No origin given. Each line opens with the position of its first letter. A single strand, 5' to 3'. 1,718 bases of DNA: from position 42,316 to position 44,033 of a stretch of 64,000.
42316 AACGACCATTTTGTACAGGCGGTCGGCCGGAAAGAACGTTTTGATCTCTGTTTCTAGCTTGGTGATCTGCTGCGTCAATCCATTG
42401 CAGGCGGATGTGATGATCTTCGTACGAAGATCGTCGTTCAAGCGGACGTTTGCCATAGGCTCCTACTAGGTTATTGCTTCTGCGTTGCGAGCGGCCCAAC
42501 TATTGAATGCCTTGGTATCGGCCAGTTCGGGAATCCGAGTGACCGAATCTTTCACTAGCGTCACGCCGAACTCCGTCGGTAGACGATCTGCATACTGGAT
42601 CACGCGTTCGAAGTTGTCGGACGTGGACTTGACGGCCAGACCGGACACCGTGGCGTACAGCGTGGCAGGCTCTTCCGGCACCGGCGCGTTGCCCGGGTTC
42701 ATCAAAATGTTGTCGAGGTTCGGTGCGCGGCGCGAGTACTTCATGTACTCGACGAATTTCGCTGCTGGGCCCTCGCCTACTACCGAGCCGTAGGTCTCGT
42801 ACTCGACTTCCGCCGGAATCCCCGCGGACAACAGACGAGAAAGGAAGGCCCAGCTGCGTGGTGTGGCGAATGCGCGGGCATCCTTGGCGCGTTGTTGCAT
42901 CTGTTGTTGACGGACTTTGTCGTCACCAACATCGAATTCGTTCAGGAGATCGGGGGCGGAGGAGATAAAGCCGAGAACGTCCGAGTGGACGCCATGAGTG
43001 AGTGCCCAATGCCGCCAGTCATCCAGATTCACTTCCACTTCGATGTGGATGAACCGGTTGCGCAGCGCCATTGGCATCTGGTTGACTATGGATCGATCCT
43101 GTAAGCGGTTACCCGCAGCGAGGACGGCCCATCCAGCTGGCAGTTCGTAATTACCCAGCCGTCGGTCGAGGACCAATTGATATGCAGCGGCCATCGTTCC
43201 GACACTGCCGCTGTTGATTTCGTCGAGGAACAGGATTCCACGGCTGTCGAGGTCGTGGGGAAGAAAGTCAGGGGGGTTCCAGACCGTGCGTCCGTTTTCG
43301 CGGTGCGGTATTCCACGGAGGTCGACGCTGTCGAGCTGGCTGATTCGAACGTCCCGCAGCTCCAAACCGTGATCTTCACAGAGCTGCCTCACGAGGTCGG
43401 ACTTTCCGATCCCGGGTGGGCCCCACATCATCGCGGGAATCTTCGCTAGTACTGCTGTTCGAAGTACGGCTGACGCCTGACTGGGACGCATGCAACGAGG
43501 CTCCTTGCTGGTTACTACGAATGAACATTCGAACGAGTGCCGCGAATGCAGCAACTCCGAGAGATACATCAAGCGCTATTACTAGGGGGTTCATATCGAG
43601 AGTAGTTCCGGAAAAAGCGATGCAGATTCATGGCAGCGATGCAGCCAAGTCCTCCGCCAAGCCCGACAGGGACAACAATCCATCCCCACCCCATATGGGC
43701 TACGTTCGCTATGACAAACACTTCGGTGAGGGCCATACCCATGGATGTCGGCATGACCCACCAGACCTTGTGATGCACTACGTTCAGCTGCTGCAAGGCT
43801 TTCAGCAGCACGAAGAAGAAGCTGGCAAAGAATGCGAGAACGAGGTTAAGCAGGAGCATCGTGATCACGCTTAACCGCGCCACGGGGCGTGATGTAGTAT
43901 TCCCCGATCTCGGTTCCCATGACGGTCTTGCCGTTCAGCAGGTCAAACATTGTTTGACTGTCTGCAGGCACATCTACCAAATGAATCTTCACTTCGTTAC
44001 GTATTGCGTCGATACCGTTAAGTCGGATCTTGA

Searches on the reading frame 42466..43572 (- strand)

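Call 23: search_protein_families(library=phrogs, proteins=[window:42466-43572:-], max_evalue=0.001)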
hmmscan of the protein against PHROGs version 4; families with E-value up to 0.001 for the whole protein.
window:42466-43572:- (368 aa): 5 families
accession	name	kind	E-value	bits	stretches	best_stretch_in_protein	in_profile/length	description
phrog_1297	-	other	1.4e-92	311.5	1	28-367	9-353/356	ATPase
phrog_16335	-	other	4.5e-28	99.2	1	32-185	14-173/267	ATPase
phrog_249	-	moron, auxiliary metabolic gene and host takeover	3.8e-09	37.4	1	42-138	125-220/380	porphyrin biosynthesis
phrog_21479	-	unknown function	1.2e-07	32.6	1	29-84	11-66/68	-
phrog_16448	-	other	3.5e-06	26.6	1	32-201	437-609/680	ATPase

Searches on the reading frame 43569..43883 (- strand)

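Call 21: search_protein_families(library=phrogs, proteins=[window:43569-43883:-], max_evalue=0.001)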
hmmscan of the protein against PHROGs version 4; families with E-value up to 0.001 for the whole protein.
window:43569-43883:- (104 aa): 1 family
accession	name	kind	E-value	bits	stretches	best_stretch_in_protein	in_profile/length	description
phrog_7045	-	lysis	1.6e-14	54.9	1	10-93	3-88/94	holin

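Call 26: search_protein_families(library=pfam, proteins=[window:43569-43883:-], max_evalue=0.001)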
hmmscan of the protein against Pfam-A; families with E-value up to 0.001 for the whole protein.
window:43569-43883:- (104 aa): 0 families
